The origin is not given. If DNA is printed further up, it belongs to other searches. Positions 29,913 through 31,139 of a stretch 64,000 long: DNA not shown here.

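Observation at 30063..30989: Single-protein fusion of a McrB-N-like DUF3578 domain with a NucS/DUF91-like PD-(D/E)xK nuclease: candidate stand-alone modification-dependent restriction enzyme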

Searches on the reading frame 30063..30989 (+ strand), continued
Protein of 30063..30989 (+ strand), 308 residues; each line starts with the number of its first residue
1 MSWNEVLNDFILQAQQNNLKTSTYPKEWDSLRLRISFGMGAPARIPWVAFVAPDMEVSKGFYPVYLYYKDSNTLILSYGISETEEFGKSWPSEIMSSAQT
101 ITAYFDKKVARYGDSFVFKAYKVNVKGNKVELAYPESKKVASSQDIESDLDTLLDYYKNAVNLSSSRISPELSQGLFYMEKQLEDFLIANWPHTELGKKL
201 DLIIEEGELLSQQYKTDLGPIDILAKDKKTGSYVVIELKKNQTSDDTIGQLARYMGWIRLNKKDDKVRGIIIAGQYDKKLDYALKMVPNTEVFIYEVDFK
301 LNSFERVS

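Call 28: find_related_loci(query=A1, collection=genome_contigs, flank=10000)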
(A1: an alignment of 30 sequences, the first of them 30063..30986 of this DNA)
Query A1 (308 aa) in genome_contigs; peptide patterns used: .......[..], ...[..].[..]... (x = any residue, [..] = any of these).
217 stretches matched a pattern; 76 encode a relative of the query (tblastn E <= 1e-3); 75 distinct loci.
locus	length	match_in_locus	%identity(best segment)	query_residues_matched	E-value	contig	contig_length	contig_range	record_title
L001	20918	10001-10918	68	2-307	3e-144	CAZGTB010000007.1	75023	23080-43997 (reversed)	MAG TPA_asm: uncultured Syntrophorhabdus sp. isolate SRP302447_co2_18 genome assembly, contig: NODE_1090_length_75023_co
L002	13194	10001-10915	69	2-306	1e-143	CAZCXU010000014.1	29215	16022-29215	MAG TPA_asm: uncultured Gammaproteobacteria bacterium isolate SRP170004_co1_29 genome assembly, contig: NODE_2304_length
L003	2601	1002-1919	66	2-306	2e-150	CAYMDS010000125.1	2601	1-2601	MAG TPA_asm: uncultured Gammaproteobacteria bacterium isolate SRP192515_co2_133 genome assembly, contig: NODE_40967_leng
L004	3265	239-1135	69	3-301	8e-147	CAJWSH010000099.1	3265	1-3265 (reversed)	MAG TPA_asm: uncultured Dehalococcoidales bacterium isolate ERR599062_bin.89_MetaBAT_v2.12.1_MAG genome assembly, contig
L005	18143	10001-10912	65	2-305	8e-139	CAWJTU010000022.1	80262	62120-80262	MAG: Candidatus Bathyarchaeota archaeon isolate MFD04408.bin.1.95 genome assembly, contig: contig_57134, whole genome sh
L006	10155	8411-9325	64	3-306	3e-138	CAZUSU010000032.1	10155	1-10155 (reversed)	MAG TPA_asm: uncultured Gammaproteobacteria bacterium isolate binchicken_co203_643 genome assembly, contig: k141_2955330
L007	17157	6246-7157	65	2-305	5e-138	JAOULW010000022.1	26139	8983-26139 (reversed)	MAG: Candidatus Bathyarchaeota archaeon isolate 8_1_Jan_SF_Bin96 8_1_Jan_SF_Bin96_scaffold_735_c1, whole genome shotgun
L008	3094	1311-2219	64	5-307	5e-143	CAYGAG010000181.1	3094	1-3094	MAG TPA_asm: uncultured Candidatus Bathyarchaeia archaeon isolate ERP108616_co2_98 genome assembly, contig: NODE_77661_l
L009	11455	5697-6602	64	3-305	2e-135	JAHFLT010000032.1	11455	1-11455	MAG: Candidatus Woesearchaeota archaeon isolate nzgw44 NODE_9849_length_11456_cov_4.420468, whole genome shotgun sequenc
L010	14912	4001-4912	64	2-305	2e-135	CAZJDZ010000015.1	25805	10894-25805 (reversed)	MAG TPA_asm: uncultured Candidatus Saccharibacteria bacterium isolate SRP296810_co1_219 genome assembly, contig: NODE_17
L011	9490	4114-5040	65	2-306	1e-133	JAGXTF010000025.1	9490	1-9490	MAG: Bacteroidetes bacterium isolate CROMO_BS_85_0 c_000000142164, whole genome shotgun sequence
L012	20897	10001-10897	62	5-304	2e-132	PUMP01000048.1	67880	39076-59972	MAG: Candidatus Nealsonbacteria bacterium isolate B1Sed10_223R2 B1-Sed10-C171, whole genome shotgun sequence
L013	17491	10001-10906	62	5-306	7e-132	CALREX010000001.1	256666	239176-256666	MAG: Candidatus Peribacteria bacterium isolate Ike-200m-53 genome assembly, contig: Ike-200-c4, whole genome shotgun seq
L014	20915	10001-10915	64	2-307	8e-132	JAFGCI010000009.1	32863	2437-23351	MAG: Candidatus Aenigmatarchaeota archaeon isolate Zod_Metabat.1100 k87_13699614, whole genome shotgun sequence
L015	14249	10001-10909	62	2-304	3e-131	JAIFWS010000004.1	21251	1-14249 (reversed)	MAG: Candidatus Parcubacteria bacterium isolate viral-cat_46_11 PAFVLPS_2018_scaffold_10905, whole genome shotgun sequen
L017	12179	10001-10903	60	2-303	6e-126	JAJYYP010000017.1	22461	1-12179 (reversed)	MAG: archaeon isolate FK4.bin31 NODE_2375_length_22461_cov_30.808095, whole genome shotgun sequence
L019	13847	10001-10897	61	3-301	6e-123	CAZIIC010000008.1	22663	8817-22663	MAG TPA_asm: uncultured Candidatus Saccharibacteria bacterium isolate SRP219642_co6_135 genome assembly, contig: NODE_17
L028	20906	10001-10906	56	1-301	3e-110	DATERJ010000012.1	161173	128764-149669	MAG TPA_asm: Candidatus Dojkabacteria bacterium isolate SMAG_U9070 k141_136584, whole genome shotgun sequence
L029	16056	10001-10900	55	4-305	2e-110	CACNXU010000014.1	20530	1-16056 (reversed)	MAG: uncultured Pelagibacteraceae bacterium isolate AH-287-G17 genome assembly, contig: AH-287-G17_NODE_14, whole genome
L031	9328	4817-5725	53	3-304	1e-105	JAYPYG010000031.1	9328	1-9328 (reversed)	MAG: Candidatus Neomarinimicrobiota bacterium isolate 139587_S188_maxbin_bins.tsv.079 NODE_7441_length_9328_cov_50.83683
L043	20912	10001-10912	55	1-305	3e-110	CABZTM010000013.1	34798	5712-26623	MAG: uncultured Bacteroidetes bacterium isolate AG-337-P13 genome assembly, contig: AG-337-P13_NODE_13, whole genome sho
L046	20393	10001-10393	63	176-305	1e-49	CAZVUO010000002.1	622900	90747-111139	MAG TPA_asm: uncultured bacterium isolate binchicken_co22_256 genome assembly, contig: NODE_2_length_622900_cov_785.8626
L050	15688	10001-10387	48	177-303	1e-34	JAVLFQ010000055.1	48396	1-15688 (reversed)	MAG: Limnohabitans sp. isolate L_354 k131_3118999, whole genome shotgun sequence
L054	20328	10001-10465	40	150-305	8e-31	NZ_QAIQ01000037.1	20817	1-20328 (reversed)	Arthrobacter sp. HMWF013 NODE_49_length_20767_cov_8.661627, whole genome shotgun sequence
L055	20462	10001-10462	39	1-167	3e-30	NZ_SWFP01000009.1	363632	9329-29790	Dyadobacter bucti strain QTA69 Scaffold9_1, whole genome shotgun sequence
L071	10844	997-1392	41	1-130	3e-24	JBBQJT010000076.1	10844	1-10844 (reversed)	MAG: Chitinophagales bacterium isolate Co_metawrap_672 Cmw_672_k141_9160693_length_10844_cov_26.4284, whole genome shotg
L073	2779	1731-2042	44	179-284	3e-19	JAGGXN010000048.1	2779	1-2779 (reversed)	MAG: Archaeoglobaceae archaeon isolate AUK153 PB_MBMC_107_c_000000000189, whole genome shotgun sequence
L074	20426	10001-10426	38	160-301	8e-19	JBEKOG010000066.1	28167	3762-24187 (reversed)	MAG: Verrucomicrobiota bacterium isolate SPRUCE 435 SPRUCE_435_66, whole genome shotgun sequence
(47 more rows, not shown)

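Call 32: predict_structure(alignment_id=A1)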
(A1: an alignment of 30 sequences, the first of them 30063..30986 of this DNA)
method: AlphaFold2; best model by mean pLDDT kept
length: 308 residues; sequences in the alignment: 30
mean_pLDDT: 74.6   pTM: 0.52
mean pLDDT of the five models: 74.6, 72.6, 72.4, 71.6, 69.5
residues with pLDDT >= 90: 66; 70-90: 142; 50-70: 59; < 50: 41
segments of 3 or more residues with pLDDT < 50: 39-43, 56-59, 81-86, 163-178, 205-208, 298-301
pLDDT, mean of each block of 10 residues (from residue 1): 89 78 80 71 70 59 85 84 47 68 76 77 91 92 91 83 40 38 70 85 60 75 90 87 64 91 92 74 76 66 59
secondary structure, 60 per line:
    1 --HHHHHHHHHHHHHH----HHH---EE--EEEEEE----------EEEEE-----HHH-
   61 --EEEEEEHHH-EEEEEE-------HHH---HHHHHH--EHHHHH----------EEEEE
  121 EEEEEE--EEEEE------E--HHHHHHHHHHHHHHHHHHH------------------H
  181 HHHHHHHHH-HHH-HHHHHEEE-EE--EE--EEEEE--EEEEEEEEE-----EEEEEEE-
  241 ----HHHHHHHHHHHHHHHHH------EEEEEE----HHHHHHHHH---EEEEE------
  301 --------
elements in order: H3-16 E31-36 E47-51 E63-68 E73-78 H92-97 H101-105 E116-126 E129-133 H143-161 H180-189 H195-199 E200-202 E212-216 E219-227 E233-239 H245-261 E268-273 H278-286 E290-294

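Call 36: fold_search(model_id=the predicted structure, library=pdb)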
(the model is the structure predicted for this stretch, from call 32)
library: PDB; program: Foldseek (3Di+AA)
matches with E <= 10: 1071; with E <= 0.001: 24
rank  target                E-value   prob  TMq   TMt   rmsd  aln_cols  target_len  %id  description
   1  3sse_A                4.7e-10  1.00  0.42  0.80   3.3       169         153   34  DNA binding domain of restriction endonuclease bound to DNA (released 2012-05-23)
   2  3ssc_A                5.3e-10  1.00  0.43  0.82   3.1       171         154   32  DNA binding domain of restriction endonuclease bound to DNA (released 2012-05-23)
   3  6gce_A                6.8e-10  1.00  0.43  0.80   3.3       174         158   33  DNA binding domain of restriction endonuclease McrBC in complex with 5-formylcytosine DNA (released 2018-09-19)
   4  8ik8_B                7.2e-10  1.00  0.42  0.82   3.1       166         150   33  Structure of DNA binding domain of McrBC endonuclease bound to DNA: L68F mutant (released 2024-02-28)
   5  8ik4_A                1.7e-09  1.00  0.43  0.80   3.5       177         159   33  Structure of DNA binding domain of McrBC endonuclease bound to hemimethylated DNA: L68F mutant (released 2024-02-28)
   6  3ssd_A                1.9e-09  1.00  0.42  0.80   3.2       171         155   33  DNA binding domain of restriction endonuclease bound to DNA (released 2012-05-23)
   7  6gcf_A                2.0e-09  1.00  0.43  0.80   3.2       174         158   33  DNA binding domain of restriction endonuclease McrBC in complex with N4-methylcytosine DNA (released 2018-09-19)
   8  8ijp_A                2.4e-09  1.00  0.43  0.80   3.5       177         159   33  Structure of DNA binding domain of McrBC endonuclease bound to DNA: L68Y mutant (released 2024-02-28)
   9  3ssc_B                2.4e-09  1.00  0.41  0.78   3.2       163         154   34  DNA binding domain of restriction endonuclease bound to DNA (released 2012-05-23)
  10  8ijo_A                2.9e-09  1.00  0.44  0.81   3.3       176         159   34  Structure of DNA binding domain of McrBC endonuclease bound to DNA: Y41F-L68F double mutant (released 2024-02-28)
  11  8ikd_B                3.7e-09  1.00  0.41  0.80   3.1       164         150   34  Structure of DNA binding domain of McrBC endonuclease bound to DNA: Y41F-L68Y double mutant (released 2024-02-28)
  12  8ijp_B                4.2e-09  1.00  0.40  0.78   3.2       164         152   33  Structure of DNA binding domain of McrBC endonuclease bound to DNA: L68Y mutant (released 2024-02-28)
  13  6gcd_A                5.0e-09  1.00  0.44  0.81   3.3       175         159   34  DNA binding domain of restriction endonuclease McrBC in complex with 5-hydroxymethylcytosine DNA (released 2018-09-19)
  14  8ik8_A                6.4e-09  1.00  0.42  0.78   3.2       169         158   32  Structure of DNA binding domain of McrBC endonuclease bound to DNA: L68F mutant (released 2024-02-28)
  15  3sse_B                6.4e-09  1.00  0.39  0.77   4.0       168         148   32  DNA binding domain of restriction endonuclease bound to DNA (released 2012-05-23)
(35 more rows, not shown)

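Call 40: search_protein_families(library=pfam, alignment_id=A2, max_evalue=0.00001)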
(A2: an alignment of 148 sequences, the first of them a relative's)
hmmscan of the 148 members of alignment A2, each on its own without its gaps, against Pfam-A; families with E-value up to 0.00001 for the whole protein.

A. member 1, L001:7575-8135:- (187 aa): 0 families

B. families by the number of members that match (of 148 scanned): 135 families (the first 25 are shown)
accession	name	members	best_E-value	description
PF09848.15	SLFN-g3_helicase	6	5.9e-92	Schlafen group 3, DNA/RNA helicase domain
PF12643.12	MazG-like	5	2.9e-16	MazG-like family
PF04851.21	ResIII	5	2.6e-12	Type III restriction enzyme, res subunit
PF13401.12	AAA_22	5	4.2e-07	AAA domain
PF04546.19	Sigma70_ner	4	3.2e-37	Sigma-70, non-essential region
PF04539.22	Sigma70_r3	4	2.2e-28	Sigma-70 region 3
PF04542.20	Sigma70_r2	4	6e-24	Sigma-70 region 2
PF04545.22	Sigma70_r4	4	1.7e-19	Sigma-70, region 4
PF00140.25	Sigma70_r1_2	4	3.4e-12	Sigma-70 factor, region 1.2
PF08275.17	DNAG_N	3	1.4e-32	DNA primase catalytic core, N-terminal domain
PF01807.25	Zn_ribbon_DnaG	3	2.5e-30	CHC2 zinc finger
PF13662.12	Toprim_4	3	2.1e-18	Toprim domain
PF13155.12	Toprim_2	3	8.9e-18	Toprim-like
PF01751.28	Toprim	3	3.2e-10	Toprim domain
PF00133.28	tRNA-synt_1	2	1.2e-56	tRNA synthetases class I (I, L, M and V)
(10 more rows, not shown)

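Call 41: search_protein_families(library=padloc, alignment_id=A2, max_evalue=0.00001)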
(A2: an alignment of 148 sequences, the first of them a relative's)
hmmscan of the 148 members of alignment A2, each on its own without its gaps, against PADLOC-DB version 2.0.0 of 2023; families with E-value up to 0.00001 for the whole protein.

A. member 1, L001:7575-8135:- (187 aa): 0 families

B. families by the number of members that match (of 148 scanned): 34 families (the first 25 are shown)
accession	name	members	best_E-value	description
PDLC02372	Nhi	6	4e-17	-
PDLC02350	AbiO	6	1.1e-14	AbiO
PDLC05014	PDC-S41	5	2.2e-23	-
PDLC02203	MzaA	4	5.1e-71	-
PDLC03767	RT_UG29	3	2.1e-46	DRT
PDLC03800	RTasDnaG-like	3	1.6e-32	DRT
PDLC04134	mad2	2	5.7e-24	mads_2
PDLC04925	PDC-S14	2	1.3e-06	-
PDLC04109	PD-T7-4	1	2.8e-64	-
PDLC01096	C3a212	1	1.7e-26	SNc+LTD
PDLC04368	PDC-M05A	1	1.3e-15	-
PDLC02926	HTH_VI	1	1.9e-13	-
PDLC03665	Control_protein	1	5.1e-11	control protein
PDLC04142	capH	1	2.6e-09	capH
PDLC03812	RTasRmuC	1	1.5e-08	DRT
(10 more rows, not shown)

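Call 42: list_cluster_members(proteins=[P0001, P0016, P0119])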
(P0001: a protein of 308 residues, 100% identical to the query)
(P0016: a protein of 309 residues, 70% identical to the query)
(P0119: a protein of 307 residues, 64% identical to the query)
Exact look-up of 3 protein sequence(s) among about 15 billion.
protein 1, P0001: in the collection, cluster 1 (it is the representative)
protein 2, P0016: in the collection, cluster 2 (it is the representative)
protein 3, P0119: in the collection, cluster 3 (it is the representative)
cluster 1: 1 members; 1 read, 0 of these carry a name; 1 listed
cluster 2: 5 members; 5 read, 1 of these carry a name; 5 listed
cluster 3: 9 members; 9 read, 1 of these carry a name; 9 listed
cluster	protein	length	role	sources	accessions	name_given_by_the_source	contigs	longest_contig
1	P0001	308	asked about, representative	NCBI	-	-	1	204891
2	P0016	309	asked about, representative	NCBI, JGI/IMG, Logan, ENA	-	-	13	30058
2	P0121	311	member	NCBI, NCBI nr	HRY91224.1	MAG TPA: PDDEXK nuclease domain-containing protein [Candidatus Gracilibacteria bacterium] | PDDEXK nuclease domain-containing protein [Candidatus Gracilibacteria bacterium]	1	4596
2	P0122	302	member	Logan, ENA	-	-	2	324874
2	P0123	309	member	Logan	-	-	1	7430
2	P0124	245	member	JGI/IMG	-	-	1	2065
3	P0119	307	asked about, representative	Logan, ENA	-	-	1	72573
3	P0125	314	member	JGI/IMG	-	hypothetical protein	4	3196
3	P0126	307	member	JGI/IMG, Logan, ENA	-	-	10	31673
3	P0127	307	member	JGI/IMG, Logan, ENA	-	-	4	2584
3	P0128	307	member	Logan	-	-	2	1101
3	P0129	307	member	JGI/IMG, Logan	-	-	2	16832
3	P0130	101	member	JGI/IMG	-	-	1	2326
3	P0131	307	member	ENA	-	-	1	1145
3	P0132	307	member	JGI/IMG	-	-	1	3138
